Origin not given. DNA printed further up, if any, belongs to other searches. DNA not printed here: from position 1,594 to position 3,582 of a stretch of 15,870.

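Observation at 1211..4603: Candidate undescribed membrane redox module: RseC-like protein, FMN/CX3CP membrane protein and a membrane-tethered orphan AmrS radical SAM enzyme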

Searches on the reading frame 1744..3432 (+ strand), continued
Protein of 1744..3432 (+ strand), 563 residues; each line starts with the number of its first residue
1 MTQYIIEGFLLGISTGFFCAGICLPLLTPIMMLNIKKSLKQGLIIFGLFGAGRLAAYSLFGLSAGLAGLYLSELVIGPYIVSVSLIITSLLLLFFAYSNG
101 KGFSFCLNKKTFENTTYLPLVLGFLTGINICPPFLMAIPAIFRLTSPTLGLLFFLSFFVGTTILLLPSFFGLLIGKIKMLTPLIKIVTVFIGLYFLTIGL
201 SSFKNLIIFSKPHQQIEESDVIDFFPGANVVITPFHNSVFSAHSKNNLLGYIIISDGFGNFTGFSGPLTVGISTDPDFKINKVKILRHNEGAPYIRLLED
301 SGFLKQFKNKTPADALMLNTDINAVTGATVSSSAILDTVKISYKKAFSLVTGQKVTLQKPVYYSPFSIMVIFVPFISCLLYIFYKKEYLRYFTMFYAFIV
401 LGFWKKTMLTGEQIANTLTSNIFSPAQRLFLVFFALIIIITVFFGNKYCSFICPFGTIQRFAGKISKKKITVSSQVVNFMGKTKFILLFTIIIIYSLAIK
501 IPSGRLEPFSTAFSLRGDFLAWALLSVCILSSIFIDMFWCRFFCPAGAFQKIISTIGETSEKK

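Call 19: find_related_loci(query=A1, collection=genome_contigs, flank=10000)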
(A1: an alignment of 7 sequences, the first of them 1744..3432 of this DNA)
Query A1 (563 aa) in genome_contigs; peptide patterns used: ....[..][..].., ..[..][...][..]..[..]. (x = any residue, [..] = any of these).
599 stretches matched a pattern (row limit reached: there are more); 263 encode a relative of the query (tblastn E <= 1e-3); the best 80 are kept; 80 distinct loci.
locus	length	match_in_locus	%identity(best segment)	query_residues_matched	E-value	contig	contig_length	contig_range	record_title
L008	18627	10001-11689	94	1-563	0e+0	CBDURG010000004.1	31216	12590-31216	MAG TPA_asm: uncultured bacterium isolate SRR21487744_concoct_83 genome assembly, contig: ERZ25748493.210, whole genome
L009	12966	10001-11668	43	1-555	1e-136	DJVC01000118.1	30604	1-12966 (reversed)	MAG TPA_asm: bacterium UBP3_UBA6266 isolate UBA6266 UBA6266_contig_156615, whole genome shotgun sequence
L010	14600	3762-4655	30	260-554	1e-32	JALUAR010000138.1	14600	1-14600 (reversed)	MAG: Thermodesulfovibrio sp. isolate S141_metabat2_scaf2bin.236 S141_NODE_3621_length_14600_cov_2.021488, whole genome s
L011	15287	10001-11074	30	210-554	3e-31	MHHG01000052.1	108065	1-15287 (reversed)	MAG: Omnitrophica WOR_2 bacterium RIFOXYA2_FULL_38_17 rifoxya2_full_scaffold_48, whole genome shotgun sequence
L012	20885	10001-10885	30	263-554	4e-31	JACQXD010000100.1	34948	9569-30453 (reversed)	MAG: Nitrospirae bacterium isolate NC_groundwater_1506_Pr4_B-0.1um_42_4 SR1-18-B1_scaffold_81816, whole genome shotgun s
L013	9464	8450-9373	29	239-548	7e-31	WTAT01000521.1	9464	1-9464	MAG: Desulforhopalus sp. isolate GLR1684 c_000000769174, whole genome shotgun sequence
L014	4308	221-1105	28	263-554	5e-31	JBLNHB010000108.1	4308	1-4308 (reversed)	MAG: bacterium isolate MAG5 PRJNA1031785_bin1_renamed_107, whole genome shotgun sequence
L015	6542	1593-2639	28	215-557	7e-29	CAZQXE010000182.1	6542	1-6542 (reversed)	MAG TPA_asm: uncultured Pirellulales bacterium isolate binchicken_co116_398 genome assembly, contig: NODE_14269_length_6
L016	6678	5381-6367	27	218-547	4e-28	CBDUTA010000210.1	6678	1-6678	MAG TPA_asm: uncultured bacterium isolate SRR22302374_binner23_Refined_47 genome assembly, contig: ERZ26661914.9883, who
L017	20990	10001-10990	28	242-557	1e-26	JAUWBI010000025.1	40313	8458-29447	MAG: Phycisphaerae bacterium isolate CSMAG_1316 CSMAG_1316_k141_164342_length_40313_cov_20.9039, whole genome shotgun se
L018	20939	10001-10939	30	243-549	3e-26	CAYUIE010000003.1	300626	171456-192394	MAG TPA_asm: uncultured Pirellulales bacterium isolate binchicken_co100_297 genome assembly, contig: NODE_7_length_30062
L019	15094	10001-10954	27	244-557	1e-26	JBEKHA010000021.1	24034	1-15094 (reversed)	MAG: Sedimentisphaerales bacterium isolate SPRUCE 266 SPRUCE_266_21, whole genome shotgun sequence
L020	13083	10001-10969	27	242-557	2e-26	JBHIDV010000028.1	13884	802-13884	MAG: Sedimentisphaerales bacterium isolate b3.sp3_bin.2 NODE_1340_length_13884_cov_6.433799, whole genome shotgun sequen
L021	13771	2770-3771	27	243-557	2e-26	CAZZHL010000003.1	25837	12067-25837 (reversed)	MAG TPA_asm: uncultured Pirellulales bacterium isolate binchicken_co34_270 genome assembly, contig: NODE_2866_length_258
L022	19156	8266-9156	27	264-556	6e-26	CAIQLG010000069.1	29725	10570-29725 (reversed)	MAG: uncultured Lentisphaerae bacterium isolate AM-lipid-01-D10_bin-0339 genome assembly, contig: bin-0339:069/606, whol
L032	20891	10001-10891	26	260-549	9e-22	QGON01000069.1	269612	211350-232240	MAG: bacterium endosymbiont of Escarpia laminata isolate MRB-2015-B NODE_3_length_269612_cov_16.466_ID_3158, whole genom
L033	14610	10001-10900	26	259-556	8e-21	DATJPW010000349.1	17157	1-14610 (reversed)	MAG TPA_asm: Desulfomonilaceae bacterium isolate SMAG_U14923 k141_2253992, whole genome shotgun sequence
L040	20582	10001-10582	31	10-205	2e-15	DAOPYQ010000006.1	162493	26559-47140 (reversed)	MAG TPA_asm: Candidatus Omnitrophota bacterium isolate AMR_MDS_1310 NODE_32_length_162493_cov_8.013691, whole genome sho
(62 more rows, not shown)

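Call 24: search_protein_families(library=pfam, proteins=[L019:7460-11317:+, L032:7427-11059:+, L033:7466-11029:+, L003:13077-15344:+, L040:9962-10588:+, L040:13287-14219:-, P0009, L010:3546-4760:+, L016:4925-6427:+], max_evalue=0.001)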
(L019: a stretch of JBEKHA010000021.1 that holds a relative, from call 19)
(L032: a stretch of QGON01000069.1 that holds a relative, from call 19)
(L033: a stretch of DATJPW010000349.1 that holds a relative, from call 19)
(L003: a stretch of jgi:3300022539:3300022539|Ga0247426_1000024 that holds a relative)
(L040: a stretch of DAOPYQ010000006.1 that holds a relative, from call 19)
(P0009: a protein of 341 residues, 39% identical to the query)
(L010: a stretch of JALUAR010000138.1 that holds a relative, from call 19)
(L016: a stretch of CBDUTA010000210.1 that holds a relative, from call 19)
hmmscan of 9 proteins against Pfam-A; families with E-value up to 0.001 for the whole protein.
L019:7460-11317:+ (1286 aa): 3 families
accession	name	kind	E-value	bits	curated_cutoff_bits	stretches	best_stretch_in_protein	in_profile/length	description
PF12801.12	Fer4_5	-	3.4e-16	59.4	22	2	1034-1076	4-46/48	4Fe-4S binding domain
PF01564.23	Spermine_synth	-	1.9e-09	37.8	22.9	1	300-420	8-129/186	Spermine/spermidine synthase domain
PF04205.19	FMN_bind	-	2.7e-09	38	22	1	868-942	1-73/77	FMN-binding domain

L032:7427-11059:+ (1211 aa): 3 families
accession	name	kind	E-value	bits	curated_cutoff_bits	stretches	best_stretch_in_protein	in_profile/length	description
PF01564.23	Spermine_synth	-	2.5e-16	60.2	22.9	1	297-415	16-131/186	Spermine/spermidine synthase domain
PF12801.12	Fer4_5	-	1.4e-13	51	22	2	1037-1073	9-46/48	4Fe-4S binding domain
PF04205.19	FMN_bind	-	2.7e-10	41.2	22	1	862-940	1-76/77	FMN-binding domain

L033:7466-11029:+ (1188 aa): 3 families
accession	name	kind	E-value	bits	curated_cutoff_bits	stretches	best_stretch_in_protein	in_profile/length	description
PF01564.23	Spermine_synth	-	3.4e-21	76.1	22.9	1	276-430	8-155/186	Spermine/spermidine synthase domain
PF12801.12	Fer4_5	-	9.8e-14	51.5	22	2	1023-1054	8-39/48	4Fe-4S binding domain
PF04205.19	FMN_bind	-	3.4e-11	44.1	22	1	850-923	1-73/77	FMN-binding domain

L003:13077-15344:+ (756 aa): 1 family
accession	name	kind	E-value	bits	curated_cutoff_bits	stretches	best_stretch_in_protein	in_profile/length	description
PF01564.23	Spermine_synth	-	1.5e-08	34.9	22.9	1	285-392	6-115/186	Spermine/spermidine synthase domain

L040:9962-10588:+ (209 aa): 1 family
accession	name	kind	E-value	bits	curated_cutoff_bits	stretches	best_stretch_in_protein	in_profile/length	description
PF13386.12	DsbD_2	-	1.4e-14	54.9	24.9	1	13-196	3-197/199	Cytochrome C biogenesis protein transmembrane region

L040:13287-14219:- (311 aa): 1 family
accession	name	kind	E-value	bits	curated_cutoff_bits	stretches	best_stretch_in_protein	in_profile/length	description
PF12801.12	Fer4_5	-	1.1e-13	51.4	22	2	268-309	2-44/48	4Fe-4S binding domain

P0009 (341 aa): 2 families
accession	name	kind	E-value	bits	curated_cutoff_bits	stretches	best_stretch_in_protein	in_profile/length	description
PF13386.12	DsbD_2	-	3.2e-21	76.6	24.9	1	11-188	4-193/199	Cytochrome C biogenesis protein transmembrane region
PF02683.22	DsbD_TM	-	3e-07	30.4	27.1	1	9-199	10-207/219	Cytochrome C biogenesis protein transmembrane domain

L010:3546-4760:+ (405 aa): 2 families
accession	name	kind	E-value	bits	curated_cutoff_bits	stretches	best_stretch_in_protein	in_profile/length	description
PF12801.12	Fer4_5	-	2e-20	72.9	22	2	243-288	2-47/48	4Fe-4S binding domain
PF04205.19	FMN_bind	-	8e-15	55.7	22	1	76-154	1-74/77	FMN-binding domain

L016:4925-6427:+ (501 aa): 2 families
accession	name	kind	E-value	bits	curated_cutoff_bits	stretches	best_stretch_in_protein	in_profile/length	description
PF04205.19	FMN_bind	-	1.4e-10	42.1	22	1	195-273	1-74/77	FMN-binding domain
PF12801.12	Fer4_5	-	5.9e-05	23.4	22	1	362-404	3-45/48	4Fe-4S binding domain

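Call 42: find_encoding_contigs(protein=P0006, flank=10000, max_places=1)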
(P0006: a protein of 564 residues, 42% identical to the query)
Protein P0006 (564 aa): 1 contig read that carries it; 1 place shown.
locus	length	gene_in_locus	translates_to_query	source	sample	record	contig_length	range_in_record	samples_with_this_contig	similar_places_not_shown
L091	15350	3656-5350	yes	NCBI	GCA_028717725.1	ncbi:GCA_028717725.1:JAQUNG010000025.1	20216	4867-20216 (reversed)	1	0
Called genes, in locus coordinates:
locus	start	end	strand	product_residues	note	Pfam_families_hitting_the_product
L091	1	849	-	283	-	PF02554:CstA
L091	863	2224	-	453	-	PF00860:Xan_ur_permease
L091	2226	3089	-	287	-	PF01048:PNP_UDP_1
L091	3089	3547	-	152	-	PF04246:RseC_MucC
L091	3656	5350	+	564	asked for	PF13386:DsbD_2, PF04205:FMN_bind, PF12801:Fer4_5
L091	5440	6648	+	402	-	PF04055:Radical_SAM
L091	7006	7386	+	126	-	PF05099:TerB (weak)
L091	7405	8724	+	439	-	PF13450:NAD_binding_8 (weak)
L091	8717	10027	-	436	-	PF02366:PMT, PF13231:PMT_2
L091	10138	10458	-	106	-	PF07578:LAB_N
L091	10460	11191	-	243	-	PF00535:Glycos_transf_2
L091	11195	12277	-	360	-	PF01041:DegT_DnrJ_EryC1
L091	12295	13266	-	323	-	PF01408:GFO_IDH_MocA, PF02826:2-Hacid_dh_C (weak), PF02894:GFO_IDH_MocA_C, PF22725:GFO_IDH_MocA_C3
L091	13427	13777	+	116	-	PF07238:PilZ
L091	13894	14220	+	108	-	-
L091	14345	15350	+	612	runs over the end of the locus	-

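Call 47: search_solved_structures(query=window:1744-3432:+, max_evalue=0.01)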
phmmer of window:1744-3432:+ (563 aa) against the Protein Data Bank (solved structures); distinct sequences matched with E-value up to 0.01: 0.

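Call 49: search_protein_representatives(alignment_id=A1)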
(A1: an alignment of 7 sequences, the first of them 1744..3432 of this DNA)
Query: 7 sequences, 568 profile positions. Proteins with E-value up to 0.001 (for the whole library): 11318; up to 1e-10: 3905; up to 1e-30: 1025. The best 150 are listed.
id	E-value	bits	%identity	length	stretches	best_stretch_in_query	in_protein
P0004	8.7e-280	945.8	-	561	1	1-558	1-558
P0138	4.6e-138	477.9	-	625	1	1-559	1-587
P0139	1.4e-105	370.6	-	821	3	246-554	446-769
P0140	2.8e-101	356.4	-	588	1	2-557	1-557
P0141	6.6e-95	335.4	-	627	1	1-557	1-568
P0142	2.2e-93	330.4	-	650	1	1-557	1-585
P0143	3.9e-92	326.2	-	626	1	1-557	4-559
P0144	3.0e-89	316.7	-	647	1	3-557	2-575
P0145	2.0e-84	300.8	-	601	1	1-564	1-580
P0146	3.6e-83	296.7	-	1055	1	5-555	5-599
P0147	8.9e-83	295.3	-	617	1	7-557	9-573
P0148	2.3e-82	294.0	-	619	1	4-554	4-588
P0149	1.9e-79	284.4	-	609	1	10-557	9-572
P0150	2.1e-78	280.9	-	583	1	6-559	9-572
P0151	1.2e-77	278.4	-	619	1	1-555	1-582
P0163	1.6e-70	254.9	-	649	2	67-557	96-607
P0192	3.1e-57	211.0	-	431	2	5-202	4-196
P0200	3.2e-56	207.7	-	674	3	5-195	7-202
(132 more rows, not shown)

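Call 50: search_protein_families(library=ncbifam, proteins=[P0146, P0139, P0200, P0192, P0138, P0163], max_evalue=0.000001)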
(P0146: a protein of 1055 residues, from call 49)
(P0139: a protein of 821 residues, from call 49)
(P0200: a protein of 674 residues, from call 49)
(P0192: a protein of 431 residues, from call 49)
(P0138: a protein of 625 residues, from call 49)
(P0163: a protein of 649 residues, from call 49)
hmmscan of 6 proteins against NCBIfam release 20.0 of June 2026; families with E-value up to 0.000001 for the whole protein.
P0146 (1055 aa): 12 families
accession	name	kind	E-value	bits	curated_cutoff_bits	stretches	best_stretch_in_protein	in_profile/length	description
TIGR04337.1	AmmeMemoSam_rS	hypoth_equivalog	1.7e-115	385.6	220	1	725-1055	3-334/349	AmmeMemoRadiSam system radical SAM enzyme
NF046105.1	TransRegNosR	equivalog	3.3e-22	78.5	1000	1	462-603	484-618/680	transcriptional regulator NosR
TIGR02163.1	napH_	subfamily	1.1e-14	54.6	213.05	1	469-603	73-192/255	NapH/MauN family ferredoxin-type protein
TIGR04041.1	activase_YjjW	hypoth_equivalog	4.3e-11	42.8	250.2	1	825-972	92-240/276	YjjW family glycine radical enzyme activase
NF007013.0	PRK09477.1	equivalog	1.2e-10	41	234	1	467-601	94-213/286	quinol dehydrogenase ferredoxin subunit NapH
TIGR02493.1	PFLA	equivalog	1.5e-10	40.9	231.75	1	794-953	18-181/235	pyruvate formate-lyase-activating protein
TIGR02494.1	PFLE_PFLC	subfamily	4.2e-10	39.4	174.35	1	848-957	132-241/293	glycyl-radical enzyme activating protein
TIGR01947.1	rnfG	subfamily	3.5e-09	37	102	1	277-370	84-185/187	RnfABCDGE type electron transport complex subunit G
TIGR02495.1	NrdG2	equivalog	1.1e-08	34.7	131.15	1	789-956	14-181/193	anaerobic ribonucleoside-triphosphate reductase activating protein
NF045876.1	RnfG_DVU2794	exception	2.1e-08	33.9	205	1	285-368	92-177/190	RnfABCDGE type electron transport complex subunit G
NF048010.1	SfplDhtActHpsHDes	equivalog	7.6e-08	31.5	430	1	849-957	141-251/298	(2S)-3-sulfopropanediol dehydratase activating enzyme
NF043069.1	T4HPD_activ_SAM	equivalog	5.2e-07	29.3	425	0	848-956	132-240/299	trans-4-hydroxy-L-proline dehydratase activase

P0139 (821 aa): 7 families
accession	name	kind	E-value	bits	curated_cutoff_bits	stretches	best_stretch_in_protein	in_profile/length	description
NF046105.1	TransRegNosR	equivalog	1.2e-42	146.1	1000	3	580-793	417-639/680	transcriptional regulator NosR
TIGR01947.1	rnfG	subfamily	3.4e-20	72.9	102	2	465-546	92-182/187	RnfABCDGE type electron transport complex subunit G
NF041840.1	rnfG_Methano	equivalog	1e-19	70.9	230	2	442-552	79-187/189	Rnf electron transport complex subunit RnfG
NF045876.1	RnfG_DVU2794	exception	1.2e-17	64.1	205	2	465-546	92-176/190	RnfABCDGE type electron transport complex subunit G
TIGR02163.1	napH_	subfamily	1.3e-13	51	213.05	1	651-793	75-213/255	NapH/MauN family ferredoxin-type protein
NF002519.0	PRK01908.1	equivalog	3.4e-13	49.7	178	0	456-551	92-194/209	electron transport complex subunit RsxG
NF007013.0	PRK09477.1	equivalog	7.4e-12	44.9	234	1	652-791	99-234/286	quinol dehydrogenase ferredoxin subunit NapH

P0200 (674 aa): 3 families
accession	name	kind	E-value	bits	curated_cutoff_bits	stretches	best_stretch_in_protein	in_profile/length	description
NF046105.1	TransRegNosR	equivalog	8e-12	44.3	1000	1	498-637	488-625/680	transcriptional regulator NosR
TIGR02163.1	napH_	subfamily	1.3e-09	38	213.05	1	499-642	71-206/255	NapH/MauN family ferredoxin-type protein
NF007013.0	PRK09477.1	equivalog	2.4e-08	33.4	234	1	499-653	94-237/286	quinol dehydrogenase ferredoxin subunit NapH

P0192 (431 aa): 3 families
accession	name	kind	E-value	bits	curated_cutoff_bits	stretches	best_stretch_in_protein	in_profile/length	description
NF046105.1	TransRegNosR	equivalog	2.3e-14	52.6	1000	1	223-420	407-620/680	transcriptional regulator NosR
TIGR02163.1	napH_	subfamily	2.1e-12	47.1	213.05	1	266-424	45-198/255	NapH/MauN family ferredoxin-type protein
NF007013.0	PRK09477.1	equivalog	1.2e-11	44.2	234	1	266-424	68-221/286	quinol dehydrogenase ferredoxin subunit NapH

P0138 (625 aa): 3 families
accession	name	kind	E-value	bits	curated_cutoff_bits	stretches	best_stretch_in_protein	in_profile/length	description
NF046105.1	TransRegNosR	equivalog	2.3e-18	65.9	1000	1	393-588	418-620/680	transcriptional regulator NosR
TIGR02163.1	napH_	subfamily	2.5e-16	60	213.05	1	454-600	67-207/255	NapH/MauN family ferredoxin-type protein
NF007013.0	PRK09477.1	equivalog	2.8e-13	49.6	234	1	453-601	89-231/286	quinol dehydrogenase ferredoxin subunit NapH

P0163 (649 aa): 5 families
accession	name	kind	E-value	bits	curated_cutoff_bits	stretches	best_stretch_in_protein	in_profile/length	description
NF046105.1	TransRegNosR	equivalog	2e-22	79.3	1000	2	480-610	486-619/680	transcriptional regulator NosR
TIGR01947.1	rnfG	subfamily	2.3e-13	50.6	102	1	297-378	92-182/187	RnfABCDGE type electron transport complex subunit G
NF045876.1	RnfG_DVU2794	exception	4.3e-11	42.7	205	1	296-376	91-174/190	RnfABCDGE type electron transport complex subunit G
TIGR02163.1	napH_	subfamily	1.5e-09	37.7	213.05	1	486-613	74-196/255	NapH/MauN family ferredoxin-type protein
NF007013.0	PRK09477.1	equivalog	4e-07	29.4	234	1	485-613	96-219/286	quinol dehydrogenase ferredoxin subunit NapH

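Call 51: search_protein_families(library=pfam, proteins=[P0146, P0139, P0200, P0192, P0138, P0163], max_evalue=0.0001)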
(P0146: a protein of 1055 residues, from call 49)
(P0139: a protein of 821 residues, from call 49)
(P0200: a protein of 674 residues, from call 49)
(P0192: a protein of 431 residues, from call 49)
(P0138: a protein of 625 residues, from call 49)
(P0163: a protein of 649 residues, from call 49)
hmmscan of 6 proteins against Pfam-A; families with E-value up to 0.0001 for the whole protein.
P0146 (1055 aa): 4 families
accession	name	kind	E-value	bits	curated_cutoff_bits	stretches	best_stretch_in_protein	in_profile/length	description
PF04055.27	Radical_SAM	-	6.6e-22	78.9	29.5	1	797-949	3-163/166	Radical SAM superfamily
PF12801.12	Fer4_5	-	3.8e-19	68.8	22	2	456-497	2-43/48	4Fe-4S binding domain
PF13386.12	DsbD_2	-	6e-17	62.6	24.9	1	9-209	3-197/199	Cytochrome C biogenesis protein transmembrane region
PF04205.19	FMN_bind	-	3e-10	41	22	1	286-367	1-76/77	FMN-binding domain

P0139 (821 aa): 3 families
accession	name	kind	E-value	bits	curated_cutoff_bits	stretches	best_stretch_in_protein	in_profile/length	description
PF04205.19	FMN_bind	-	1.1e-24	87.4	22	2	466-545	1-75/77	FMN-binding domain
PF12801.12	Fer4_5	-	1.4e-14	54.3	22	1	637-679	3-46/48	4Fe-4S binding domain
PF13386.12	DsbD_2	-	2.2e-14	54.2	24.9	1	11-198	5-194/199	Cytochrome C biogenesis protein transmembrane region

P0200 (674 aa): 3 families
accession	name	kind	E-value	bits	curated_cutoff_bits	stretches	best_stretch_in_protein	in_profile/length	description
PF13386.12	DsbD_2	-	1.1e-23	84.6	24.9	1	10-198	2-195/199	Cytochrome C biogenesis protein transmembrane region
PF12801.12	Fer4_5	-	1e-13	51.5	22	2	490-534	4-48/48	4Fe-4S binding domain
PF04205.19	FMN_bind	-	5e-10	40.3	22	1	308-386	1-74/77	FMN-binding domain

P0192 (431 aa): 2 families
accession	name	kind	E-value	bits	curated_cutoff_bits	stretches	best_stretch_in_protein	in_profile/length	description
PF12801.12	Fer4_5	-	4.6e-20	71.7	22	2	284-323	3-43/48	4Fe-4S binding domain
PF13386.12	DsbD_2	-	9.5e-20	71.8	24.9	1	8-192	3-196/199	Cytochrome C biogenesis protein transmembrane region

P0138 (625 aa): 3 families
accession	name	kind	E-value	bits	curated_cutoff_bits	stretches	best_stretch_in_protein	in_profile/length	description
PF13386.12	DsbD_2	-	2.6e-16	60.6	24.9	1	8-195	2-195/199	Cytochrome C biogenesis protein transmembrane region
PF12801.12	Fer4_5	-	3.8e-15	56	22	1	450-489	5-44/48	4Fe-4S binding domain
PF04205.19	FMN_bind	-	9.4e-09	36.2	22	1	281-358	1-74/77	FMN-binding domain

P0163 (649 aa): 3 families
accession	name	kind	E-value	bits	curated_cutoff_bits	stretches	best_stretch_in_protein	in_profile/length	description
PF04205.19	FMN_bind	-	6e-15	56.1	22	1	298-376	1-74/77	FMN-binding domain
PF12801.12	Fer4_5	-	3.8e-13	49.6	22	2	472-510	2-40/48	4Fe-4S binding domain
PF13386.12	DsbD_2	-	4.2e-12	46.8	24.9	1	9-224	3-197/199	Cytochrome C biogenesis protein transmembrane region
